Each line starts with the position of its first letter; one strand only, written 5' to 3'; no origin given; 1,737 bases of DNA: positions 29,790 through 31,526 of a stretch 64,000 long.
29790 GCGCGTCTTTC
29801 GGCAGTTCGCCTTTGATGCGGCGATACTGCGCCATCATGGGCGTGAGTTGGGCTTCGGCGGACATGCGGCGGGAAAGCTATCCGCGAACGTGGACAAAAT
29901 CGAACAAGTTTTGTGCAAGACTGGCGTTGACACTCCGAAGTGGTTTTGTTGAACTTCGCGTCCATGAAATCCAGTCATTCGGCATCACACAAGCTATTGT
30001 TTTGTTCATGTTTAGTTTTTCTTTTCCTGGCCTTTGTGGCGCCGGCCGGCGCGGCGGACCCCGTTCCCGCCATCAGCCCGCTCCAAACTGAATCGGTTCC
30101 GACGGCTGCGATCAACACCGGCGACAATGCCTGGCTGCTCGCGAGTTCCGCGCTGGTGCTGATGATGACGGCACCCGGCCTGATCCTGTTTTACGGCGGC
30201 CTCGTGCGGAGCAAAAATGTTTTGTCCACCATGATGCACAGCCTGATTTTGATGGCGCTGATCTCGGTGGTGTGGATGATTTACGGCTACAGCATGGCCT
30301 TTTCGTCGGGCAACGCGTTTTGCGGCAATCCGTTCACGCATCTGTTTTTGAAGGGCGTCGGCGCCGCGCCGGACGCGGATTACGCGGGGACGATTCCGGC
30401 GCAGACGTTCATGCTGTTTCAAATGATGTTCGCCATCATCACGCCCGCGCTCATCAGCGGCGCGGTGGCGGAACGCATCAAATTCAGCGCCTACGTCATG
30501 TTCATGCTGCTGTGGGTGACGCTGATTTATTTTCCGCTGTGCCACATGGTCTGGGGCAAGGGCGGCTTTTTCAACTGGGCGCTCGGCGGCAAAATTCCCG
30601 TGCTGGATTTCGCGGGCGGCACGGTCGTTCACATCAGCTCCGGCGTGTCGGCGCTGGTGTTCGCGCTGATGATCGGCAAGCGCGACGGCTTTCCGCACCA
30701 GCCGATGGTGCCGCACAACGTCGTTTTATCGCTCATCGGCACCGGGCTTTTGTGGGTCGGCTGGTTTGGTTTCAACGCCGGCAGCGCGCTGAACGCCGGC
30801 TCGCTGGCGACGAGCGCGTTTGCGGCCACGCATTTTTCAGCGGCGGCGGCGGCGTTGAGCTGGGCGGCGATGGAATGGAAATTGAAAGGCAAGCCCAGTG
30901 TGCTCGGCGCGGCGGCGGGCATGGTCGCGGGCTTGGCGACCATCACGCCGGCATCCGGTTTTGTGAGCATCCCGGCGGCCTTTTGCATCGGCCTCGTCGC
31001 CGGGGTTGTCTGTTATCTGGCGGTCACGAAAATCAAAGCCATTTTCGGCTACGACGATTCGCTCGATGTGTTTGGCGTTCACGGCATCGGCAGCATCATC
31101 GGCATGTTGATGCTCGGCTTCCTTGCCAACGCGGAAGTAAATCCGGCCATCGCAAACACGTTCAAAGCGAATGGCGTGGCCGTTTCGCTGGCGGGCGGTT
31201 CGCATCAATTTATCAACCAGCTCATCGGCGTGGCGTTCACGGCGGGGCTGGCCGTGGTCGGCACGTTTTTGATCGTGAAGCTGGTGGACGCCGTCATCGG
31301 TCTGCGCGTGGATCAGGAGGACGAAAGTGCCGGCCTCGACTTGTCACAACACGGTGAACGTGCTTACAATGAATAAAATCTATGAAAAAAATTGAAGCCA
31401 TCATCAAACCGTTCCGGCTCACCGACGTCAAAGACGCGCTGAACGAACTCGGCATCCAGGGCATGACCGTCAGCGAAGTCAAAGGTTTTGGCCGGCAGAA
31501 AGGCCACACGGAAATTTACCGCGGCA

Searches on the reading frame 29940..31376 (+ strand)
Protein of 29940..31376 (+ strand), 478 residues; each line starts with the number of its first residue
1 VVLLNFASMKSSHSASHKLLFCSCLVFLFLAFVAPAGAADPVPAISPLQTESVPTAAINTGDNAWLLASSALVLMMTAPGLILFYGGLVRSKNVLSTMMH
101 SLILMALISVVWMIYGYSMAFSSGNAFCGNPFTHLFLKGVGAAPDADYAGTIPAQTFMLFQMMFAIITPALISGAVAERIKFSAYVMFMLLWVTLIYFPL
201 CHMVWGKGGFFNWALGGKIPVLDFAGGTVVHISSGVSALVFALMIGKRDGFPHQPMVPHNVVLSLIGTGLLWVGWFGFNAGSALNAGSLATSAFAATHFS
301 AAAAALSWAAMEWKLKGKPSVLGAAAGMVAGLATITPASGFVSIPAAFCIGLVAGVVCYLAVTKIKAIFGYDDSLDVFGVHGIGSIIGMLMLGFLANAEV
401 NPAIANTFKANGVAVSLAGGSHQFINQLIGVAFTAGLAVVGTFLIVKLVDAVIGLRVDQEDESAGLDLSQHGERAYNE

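Call 54: search_protein_families(library=pfam, proteins=[window:29940-31376:+], max_evalue=0.00001)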
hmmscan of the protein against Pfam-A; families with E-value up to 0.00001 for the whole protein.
window:29940-31376:+ (478 aa): 1 family
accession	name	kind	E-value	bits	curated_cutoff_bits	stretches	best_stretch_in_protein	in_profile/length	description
PF00909.26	Ammonium_transp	-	6.7e-118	394.3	23.2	1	64-476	1-399/399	Ammonium Transporter Family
